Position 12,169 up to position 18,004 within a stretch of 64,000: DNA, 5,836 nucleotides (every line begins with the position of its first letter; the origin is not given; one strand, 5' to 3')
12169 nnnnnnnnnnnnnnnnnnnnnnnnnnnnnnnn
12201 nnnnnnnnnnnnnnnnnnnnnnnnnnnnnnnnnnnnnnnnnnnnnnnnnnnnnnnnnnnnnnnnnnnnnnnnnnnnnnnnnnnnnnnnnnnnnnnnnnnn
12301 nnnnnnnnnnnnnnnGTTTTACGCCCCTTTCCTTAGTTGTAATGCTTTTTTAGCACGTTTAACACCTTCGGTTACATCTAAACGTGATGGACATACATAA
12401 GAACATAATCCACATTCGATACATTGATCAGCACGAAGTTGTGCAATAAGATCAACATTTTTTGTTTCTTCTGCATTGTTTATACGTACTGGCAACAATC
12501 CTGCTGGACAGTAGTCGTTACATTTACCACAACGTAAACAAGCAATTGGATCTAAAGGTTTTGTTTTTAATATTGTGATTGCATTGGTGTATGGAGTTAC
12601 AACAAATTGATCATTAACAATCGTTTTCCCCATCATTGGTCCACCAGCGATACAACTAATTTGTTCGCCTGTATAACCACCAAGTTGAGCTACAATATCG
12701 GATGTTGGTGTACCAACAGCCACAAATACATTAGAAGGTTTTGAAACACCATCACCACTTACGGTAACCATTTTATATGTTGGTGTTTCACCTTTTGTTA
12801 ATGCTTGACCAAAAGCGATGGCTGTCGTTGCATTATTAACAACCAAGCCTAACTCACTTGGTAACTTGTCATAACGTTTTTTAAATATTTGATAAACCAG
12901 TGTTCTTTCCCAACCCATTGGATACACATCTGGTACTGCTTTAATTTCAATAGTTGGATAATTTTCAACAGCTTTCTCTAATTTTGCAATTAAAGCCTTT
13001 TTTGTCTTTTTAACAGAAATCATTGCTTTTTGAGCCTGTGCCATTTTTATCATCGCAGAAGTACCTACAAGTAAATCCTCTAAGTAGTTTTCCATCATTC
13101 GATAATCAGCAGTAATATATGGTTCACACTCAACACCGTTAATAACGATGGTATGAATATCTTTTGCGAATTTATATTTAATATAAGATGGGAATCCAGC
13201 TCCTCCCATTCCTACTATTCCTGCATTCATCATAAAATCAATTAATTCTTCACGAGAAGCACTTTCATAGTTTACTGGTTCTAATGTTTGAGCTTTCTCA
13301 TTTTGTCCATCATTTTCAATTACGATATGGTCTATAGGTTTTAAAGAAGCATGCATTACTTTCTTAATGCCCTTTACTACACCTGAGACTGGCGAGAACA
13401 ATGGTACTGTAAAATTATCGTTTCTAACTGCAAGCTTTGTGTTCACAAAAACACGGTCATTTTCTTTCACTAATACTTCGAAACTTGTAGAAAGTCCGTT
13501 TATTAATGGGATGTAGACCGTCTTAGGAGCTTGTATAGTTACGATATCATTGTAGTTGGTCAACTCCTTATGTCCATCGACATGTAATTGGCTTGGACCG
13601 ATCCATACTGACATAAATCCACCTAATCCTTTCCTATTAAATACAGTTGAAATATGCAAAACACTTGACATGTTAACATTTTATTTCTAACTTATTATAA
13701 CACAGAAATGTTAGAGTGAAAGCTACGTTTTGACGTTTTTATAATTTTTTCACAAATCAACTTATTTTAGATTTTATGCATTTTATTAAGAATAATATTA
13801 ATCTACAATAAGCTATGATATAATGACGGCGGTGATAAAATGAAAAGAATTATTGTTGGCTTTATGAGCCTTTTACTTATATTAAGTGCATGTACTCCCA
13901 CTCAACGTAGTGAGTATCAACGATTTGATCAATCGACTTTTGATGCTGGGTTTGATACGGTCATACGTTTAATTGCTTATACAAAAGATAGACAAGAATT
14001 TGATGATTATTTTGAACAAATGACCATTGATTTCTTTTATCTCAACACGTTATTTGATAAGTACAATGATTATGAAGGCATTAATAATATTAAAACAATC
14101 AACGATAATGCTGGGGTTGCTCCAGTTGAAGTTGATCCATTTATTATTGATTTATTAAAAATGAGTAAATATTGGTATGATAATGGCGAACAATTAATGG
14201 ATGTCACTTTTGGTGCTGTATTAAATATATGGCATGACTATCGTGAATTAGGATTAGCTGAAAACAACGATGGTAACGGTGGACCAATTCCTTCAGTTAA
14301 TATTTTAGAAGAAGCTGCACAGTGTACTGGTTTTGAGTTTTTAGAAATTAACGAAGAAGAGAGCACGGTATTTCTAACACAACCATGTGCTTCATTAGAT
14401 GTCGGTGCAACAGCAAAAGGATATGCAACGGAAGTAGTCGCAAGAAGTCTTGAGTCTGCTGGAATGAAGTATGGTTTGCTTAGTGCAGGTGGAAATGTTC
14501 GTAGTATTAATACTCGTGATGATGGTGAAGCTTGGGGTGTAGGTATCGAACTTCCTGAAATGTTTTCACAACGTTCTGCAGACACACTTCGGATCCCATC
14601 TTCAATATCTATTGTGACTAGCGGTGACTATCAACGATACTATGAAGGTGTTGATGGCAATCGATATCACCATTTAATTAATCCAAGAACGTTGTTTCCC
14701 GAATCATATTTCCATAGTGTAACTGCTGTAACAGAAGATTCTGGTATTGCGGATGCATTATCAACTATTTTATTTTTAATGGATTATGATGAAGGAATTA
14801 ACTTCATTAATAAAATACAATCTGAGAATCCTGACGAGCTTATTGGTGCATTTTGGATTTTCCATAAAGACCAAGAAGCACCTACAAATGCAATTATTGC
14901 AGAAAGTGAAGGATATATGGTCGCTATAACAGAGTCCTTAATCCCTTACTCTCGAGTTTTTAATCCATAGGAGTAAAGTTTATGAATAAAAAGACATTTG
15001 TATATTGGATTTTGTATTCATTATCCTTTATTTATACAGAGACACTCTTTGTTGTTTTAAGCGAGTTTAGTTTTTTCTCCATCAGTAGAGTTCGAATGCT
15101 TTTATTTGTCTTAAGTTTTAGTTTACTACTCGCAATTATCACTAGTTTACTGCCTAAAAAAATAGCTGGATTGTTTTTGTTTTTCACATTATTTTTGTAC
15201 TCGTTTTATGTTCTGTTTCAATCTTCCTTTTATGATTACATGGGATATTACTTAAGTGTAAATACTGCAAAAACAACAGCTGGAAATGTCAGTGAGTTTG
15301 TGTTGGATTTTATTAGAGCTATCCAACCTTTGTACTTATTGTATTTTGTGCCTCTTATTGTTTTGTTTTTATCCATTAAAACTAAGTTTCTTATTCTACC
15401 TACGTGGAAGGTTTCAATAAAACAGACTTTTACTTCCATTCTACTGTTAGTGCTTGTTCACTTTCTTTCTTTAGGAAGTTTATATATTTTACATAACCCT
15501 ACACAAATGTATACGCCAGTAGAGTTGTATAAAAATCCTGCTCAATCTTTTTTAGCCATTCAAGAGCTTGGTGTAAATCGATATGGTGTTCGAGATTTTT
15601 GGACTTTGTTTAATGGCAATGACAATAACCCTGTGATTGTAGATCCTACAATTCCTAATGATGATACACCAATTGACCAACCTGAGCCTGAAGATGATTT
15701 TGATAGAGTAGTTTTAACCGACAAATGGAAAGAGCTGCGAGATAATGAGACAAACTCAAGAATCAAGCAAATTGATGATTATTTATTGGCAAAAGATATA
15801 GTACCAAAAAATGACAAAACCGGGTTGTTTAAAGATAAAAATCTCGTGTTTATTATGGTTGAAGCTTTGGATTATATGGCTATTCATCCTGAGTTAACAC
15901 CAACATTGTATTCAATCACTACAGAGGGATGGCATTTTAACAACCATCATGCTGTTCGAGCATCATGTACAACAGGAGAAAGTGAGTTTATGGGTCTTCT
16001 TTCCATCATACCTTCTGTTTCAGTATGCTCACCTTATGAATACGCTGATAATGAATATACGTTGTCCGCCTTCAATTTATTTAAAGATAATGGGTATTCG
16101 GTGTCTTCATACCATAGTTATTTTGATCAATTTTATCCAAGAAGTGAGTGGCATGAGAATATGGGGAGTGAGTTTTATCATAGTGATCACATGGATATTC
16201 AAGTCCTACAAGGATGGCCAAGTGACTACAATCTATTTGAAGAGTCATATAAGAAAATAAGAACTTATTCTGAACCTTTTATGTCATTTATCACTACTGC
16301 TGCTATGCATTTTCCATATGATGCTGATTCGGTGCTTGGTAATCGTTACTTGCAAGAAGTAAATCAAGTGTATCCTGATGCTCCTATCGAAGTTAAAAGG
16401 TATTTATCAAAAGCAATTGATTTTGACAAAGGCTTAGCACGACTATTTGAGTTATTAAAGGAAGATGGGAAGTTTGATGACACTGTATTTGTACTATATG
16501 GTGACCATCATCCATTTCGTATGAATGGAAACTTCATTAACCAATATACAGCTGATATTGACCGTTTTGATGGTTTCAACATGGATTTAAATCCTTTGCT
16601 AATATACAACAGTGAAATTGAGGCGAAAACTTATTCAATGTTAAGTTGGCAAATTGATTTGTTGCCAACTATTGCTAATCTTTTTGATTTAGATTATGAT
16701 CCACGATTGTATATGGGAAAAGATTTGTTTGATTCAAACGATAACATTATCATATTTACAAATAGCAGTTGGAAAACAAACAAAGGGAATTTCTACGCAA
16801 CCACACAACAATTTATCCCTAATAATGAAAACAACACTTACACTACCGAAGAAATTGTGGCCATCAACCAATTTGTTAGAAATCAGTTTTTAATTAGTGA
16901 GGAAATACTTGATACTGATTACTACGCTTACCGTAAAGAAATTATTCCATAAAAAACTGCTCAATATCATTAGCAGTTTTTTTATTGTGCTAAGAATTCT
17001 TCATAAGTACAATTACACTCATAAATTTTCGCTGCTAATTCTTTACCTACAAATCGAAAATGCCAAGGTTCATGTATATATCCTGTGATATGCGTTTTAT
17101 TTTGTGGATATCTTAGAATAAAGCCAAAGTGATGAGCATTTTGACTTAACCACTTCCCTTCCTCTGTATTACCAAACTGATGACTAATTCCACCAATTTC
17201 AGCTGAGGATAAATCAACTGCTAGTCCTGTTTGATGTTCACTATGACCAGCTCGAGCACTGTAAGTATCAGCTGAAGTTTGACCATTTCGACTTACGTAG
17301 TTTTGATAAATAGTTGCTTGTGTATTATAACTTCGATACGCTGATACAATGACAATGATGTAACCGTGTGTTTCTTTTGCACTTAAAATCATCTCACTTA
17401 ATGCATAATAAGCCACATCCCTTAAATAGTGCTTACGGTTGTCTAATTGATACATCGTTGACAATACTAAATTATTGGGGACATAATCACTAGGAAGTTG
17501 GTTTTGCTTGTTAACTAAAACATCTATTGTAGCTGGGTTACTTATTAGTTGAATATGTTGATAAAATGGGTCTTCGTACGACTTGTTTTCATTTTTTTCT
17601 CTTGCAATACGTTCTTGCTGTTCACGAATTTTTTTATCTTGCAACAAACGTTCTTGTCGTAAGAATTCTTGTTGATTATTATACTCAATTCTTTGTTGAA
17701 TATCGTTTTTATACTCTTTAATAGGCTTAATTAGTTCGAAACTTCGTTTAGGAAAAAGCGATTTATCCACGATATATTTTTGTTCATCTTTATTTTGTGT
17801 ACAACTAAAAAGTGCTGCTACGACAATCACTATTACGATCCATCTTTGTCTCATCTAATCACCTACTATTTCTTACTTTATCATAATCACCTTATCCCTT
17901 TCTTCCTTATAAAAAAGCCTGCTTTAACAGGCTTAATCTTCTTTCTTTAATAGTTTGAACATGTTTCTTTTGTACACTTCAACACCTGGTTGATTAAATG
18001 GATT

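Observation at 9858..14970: Rnf complex carrying a three-module extracytoplasmic flavin array (double-FMN RnfG, RnfD-FMN_bind fusion) beside its own ApbE flavin transferase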

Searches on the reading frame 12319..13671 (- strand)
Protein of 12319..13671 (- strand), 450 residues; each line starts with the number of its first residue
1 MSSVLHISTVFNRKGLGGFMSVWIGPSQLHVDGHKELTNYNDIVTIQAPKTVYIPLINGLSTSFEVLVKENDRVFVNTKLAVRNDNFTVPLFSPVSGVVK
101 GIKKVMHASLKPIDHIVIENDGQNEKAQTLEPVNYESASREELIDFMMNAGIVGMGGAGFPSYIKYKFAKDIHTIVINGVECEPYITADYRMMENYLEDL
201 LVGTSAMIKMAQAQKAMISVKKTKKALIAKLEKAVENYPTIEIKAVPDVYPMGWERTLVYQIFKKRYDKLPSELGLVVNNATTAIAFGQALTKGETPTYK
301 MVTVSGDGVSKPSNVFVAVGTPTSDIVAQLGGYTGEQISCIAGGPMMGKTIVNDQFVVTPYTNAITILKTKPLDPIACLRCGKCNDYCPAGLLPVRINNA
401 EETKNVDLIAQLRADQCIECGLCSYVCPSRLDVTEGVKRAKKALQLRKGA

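Call 3: search_protein_families(library=pfam, proteins=[window:12319-13671:-], max_evalue=0.01)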
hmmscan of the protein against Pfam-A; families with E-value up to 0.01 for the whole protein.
window:12319-13671:- (450 aa): 16 families
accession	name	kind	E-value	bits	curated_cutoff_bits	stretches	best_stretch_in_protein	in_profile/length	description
PF01512.22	Complex1_51K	-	4.9e-39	134.1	31.2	1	149-286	3-147/150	Nuo51 FMN-binding domain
PF13375.12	RnfC_N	-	6.4e-17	61.9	25.6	1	29-123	7-101/101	RnfC Barrel sandwich hybrid domain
PF13237.11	Fer4_10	-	3.3e-09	37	25.5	1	374-428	5-53/53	4Fe-4S dicluster domain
PF12838.12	Fer4_7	-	2.5e-08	34.7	27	1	378-429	2-50/52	4Fe-4S dicluster domain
PF13534.11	Fer4_17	-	2.8e-08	34.6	22.2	1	408-432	37-61/61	4Fe-4S dicluster domain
PF10531.15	SLBB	-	6.9e-07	29.4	27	1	301-348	1-53/55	SLBB domain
PF00037.32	Fer4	-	1.4e-06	28.3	21.1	1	414-428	5-19/24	4Fe-4S binding domain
PF13187.11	Fer4_9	-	1.7e-06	28.4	27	1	377-430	1-50/52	4Fe-4S dicluster domain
PF14697.11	Fer4_21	-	4.2e-06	27.2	35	1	377-428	7-52/59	4Fe-4S dicluster domain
PF12797.12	Fer4_2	-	1.1e-05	25.5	24.5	1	414-429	7-22/22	4Fe-4S binding domain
PF13183.11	Fer4_8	-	1.3e-05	26.1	27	2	377-430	4-67/68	4Fe-4S dicluster domain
PF12837.12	Fer4_6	-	1.6e-05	25.1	25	0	414-429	6-21/24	4Fe-4S binding domain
PF13746.11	Fer4_18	-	0.00019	22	27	1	399-438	43-82/114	4Fe-4S dicluster domain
PF13484.11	Fer4_16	-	0.00055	21.1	30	1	378-428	2-64/66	4Fe-4S double cluster binding domain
PF12798.12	Fer4_3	-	0.00068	20.7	27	0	417-429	1-13/15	4Fe-4S binding domain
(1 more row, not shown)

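Call 4: search_protein_families(library=ncbifam, proteins=[window:12319-13671:-], max_evalue=0.01)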
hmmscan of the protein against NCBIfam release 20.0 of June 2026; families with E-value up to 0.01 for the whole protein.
window:12319-13671:- (450 aa): 43 families (the best 25 are shown)
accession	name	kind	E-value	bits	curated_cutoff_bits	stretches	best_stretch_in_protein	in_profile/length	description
TIGR01945.1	rnfC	subfamily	3.7e-108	361.8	245.95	1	28-446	7-433/435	RnfABCDGE type electron transport complex subunit C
NF003454.1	PRK05035.1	equivalog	1.5e-97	327.4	345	1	23-445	4-436/556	electron transport complex subunit RsxC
TIGR04481.1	PR_assoc_PrdC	equivalog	4e-48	164.3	490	1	58-359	7-297/425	proline reductase-associated electron transfer protein PrdC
NF041837.1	rnfC_Methano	equivalog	9.2e-48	163.2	650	2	269-445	249-427/438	Rnf electron transport complex subunit RnfC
NF003761.0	PRK05352.1-4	equivalog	1.1e-30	106.8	450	2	42-369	22-329/449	Na(+)-translocating NADH-quinone reductase subunit A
TIGR01936.1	nqrA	equivalog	2.3e-16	59.7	321.05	1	61-369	38-326/446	NADH:ubiquinone reductase (Na(+)-transporting) subunit A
NF003759.0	PRK05352.1-2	equivalog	1.2e-11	44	505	1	66-370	43-329/447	Na(+)-translocating NADH-quinone reductase subunit A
TIGR01959.1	nuoF_fam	equivalog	7.7e-10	37.7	558.65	1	136-237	31-136/410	NADH-quinone oxidoreductase subunit NuoF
NF040864.1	HgcB_ferredoxin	equivalog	1e-07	31.7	99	1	371-442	9-72/93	mercury methylation ferredoxin HgcB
TIGR01971.1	NuoI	subfamily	2.6e-07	30.3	113.05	1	364-430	31-96/121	NADH-quinone oxidoreductase, chain I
NF006076.0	PRK08222.1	equivalog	5.4e-07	29.6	270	1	370-430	31-88/181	hydrogenase 4 subunit H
NF010120.0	PRK13596.1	equivalog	1.3e-06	27.2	389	1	138-237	38-142/433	NADH-quinone oxidoreductase subunit NuoF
NF042909.1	FMH_DH_FwdF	exception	2.1e-06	27.1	375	1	377-429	139-192/336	tungsten-dependent formylmethanofuran dehydrogenase subunit FwdF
NF009053.0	PRK12387.1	subfamily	4.3e-06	26.6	204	1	374-429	36-87/180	formate hydrogenlyase complex iron-sulfur subunit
NF058577.1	FdxA_fam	equivalog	9.3e-06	25.7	65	1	377-429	8-50/52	4Fe-4S ferredoxin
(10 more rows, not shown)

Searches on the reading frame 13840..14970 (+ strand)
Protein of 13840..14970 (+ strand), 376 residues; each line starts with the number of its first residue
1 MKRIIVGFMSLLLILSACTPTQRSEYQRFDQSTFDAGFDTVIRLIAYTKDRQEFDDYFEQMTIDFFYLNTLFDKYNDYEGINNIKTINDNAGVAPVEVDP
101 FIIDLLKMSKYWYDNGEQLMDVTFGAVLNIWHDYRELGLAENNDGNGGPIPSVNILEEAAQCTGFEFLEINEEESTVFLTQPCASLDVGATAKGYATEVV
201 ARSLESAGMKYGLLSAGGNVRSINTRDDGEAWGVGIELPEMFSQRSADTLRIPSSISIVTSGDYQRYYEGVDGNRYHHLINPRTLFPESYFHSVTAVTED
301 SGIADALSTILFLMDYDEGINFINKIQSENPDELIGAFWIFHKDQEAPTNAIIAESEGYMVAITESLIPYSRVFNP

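Call 3: search_protein_families(library=pfam, proteins=[window:13840-14970:+], max_evalue=0.01)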
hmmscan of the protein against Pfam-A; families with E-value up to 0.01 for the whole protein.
window:13840-14970:+ (376 aa): 1 family
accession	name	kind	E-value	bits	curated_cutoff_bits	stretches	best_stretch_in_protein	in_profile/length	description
PF02424.20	ApbE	-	8.1e-57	193.2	25.6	1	39-326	2-258/266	ApbE family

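Call 4: search_protein_families(library=ncbifam, proteins=[window:13840-14970:+], max_evalue=0.01)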
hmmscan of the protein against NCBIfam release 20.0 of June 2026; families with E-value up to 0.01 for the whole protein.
window:13840-14970:+ (376 aa): 1 family
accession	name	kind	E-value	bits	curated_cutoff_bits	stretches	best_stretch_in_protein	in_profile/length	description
NF007774.0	PRK10461.1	equivalog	9e-23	80.7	498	1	8-315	10-309/351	FAD:protein FMN transferase ApbE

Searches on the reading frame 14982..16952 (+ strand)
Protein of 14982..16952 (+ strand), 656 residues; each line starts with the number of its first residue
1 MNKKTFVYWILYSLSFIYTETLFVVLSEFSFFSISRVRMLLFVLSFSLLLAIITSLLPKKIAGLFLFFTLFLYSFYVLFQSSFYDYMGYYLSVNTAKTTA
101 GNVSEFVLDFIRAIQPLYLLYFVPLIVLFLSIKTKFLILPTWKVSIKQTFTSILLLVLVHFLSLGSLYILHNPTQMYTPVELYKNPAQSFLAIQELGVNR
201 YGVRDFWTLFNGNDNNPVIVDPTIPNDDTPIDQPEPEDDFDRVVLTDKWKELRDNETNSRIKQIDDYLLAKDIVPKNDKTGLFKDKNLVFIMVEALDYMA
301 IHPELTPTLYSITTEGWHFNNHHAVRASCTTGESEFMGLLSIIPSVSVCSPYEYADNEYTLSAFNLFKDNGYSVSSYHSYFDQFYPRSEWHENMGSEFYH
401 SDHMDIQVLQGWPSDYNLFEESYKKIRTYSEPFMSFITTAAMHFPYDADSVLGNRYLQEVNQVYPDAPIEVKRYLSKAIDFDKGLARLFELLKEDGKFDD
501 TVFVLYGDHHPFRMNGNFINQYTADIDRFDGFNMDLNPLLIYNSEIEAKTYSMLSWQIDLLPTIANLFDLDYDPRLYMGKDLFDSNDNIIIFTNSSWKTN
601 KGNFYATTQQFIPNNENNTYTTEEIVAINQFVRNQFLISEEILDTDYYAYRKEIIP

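Call 3: search_protein_families(library=pfam, proteins=[window:14982-16952:+], max_evalue=0.01)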
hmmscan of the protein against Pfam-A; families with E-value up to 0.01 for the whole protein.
window:14982-16952:+ (656 aa): 1 family
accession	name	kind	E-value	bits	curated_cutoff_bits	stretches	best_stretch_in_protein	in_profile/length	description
PF00884.28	Sulfatase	-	1.6e-24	87.2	25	1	286-569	1-300/301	Sulfatase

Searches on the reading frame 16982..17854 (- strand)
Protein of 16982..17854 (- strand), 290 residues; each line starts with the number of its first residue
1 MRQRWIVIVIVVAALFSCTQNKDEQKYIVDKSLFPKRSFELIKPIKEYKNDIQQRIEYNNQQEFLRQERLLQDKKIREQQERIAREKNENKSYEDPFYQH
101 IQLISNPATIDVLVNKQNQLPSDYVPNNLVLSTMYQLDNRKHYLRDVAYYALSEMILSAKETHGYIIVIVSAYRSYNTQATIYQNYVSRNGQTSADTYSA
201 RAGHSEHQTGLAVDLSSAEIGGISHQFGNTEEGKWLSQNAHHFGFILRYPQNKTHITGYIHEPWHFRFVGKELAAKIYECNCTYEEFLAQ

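Call 44: search_protein_families(library=pfam, proteins=[window:16982-17854:-], max_evalue=0.0001)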
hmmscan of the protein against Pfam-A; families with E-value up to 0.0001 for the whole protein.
window:16982-17854:- (290 aa): 1 family
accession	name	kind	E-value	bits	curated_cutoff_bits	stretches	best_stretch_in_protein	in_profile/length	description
PF02557.22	VanY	-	6.6e-40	136.4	25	1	142-271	2-132/132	D-alanyl-D-alanine carboxypeptidase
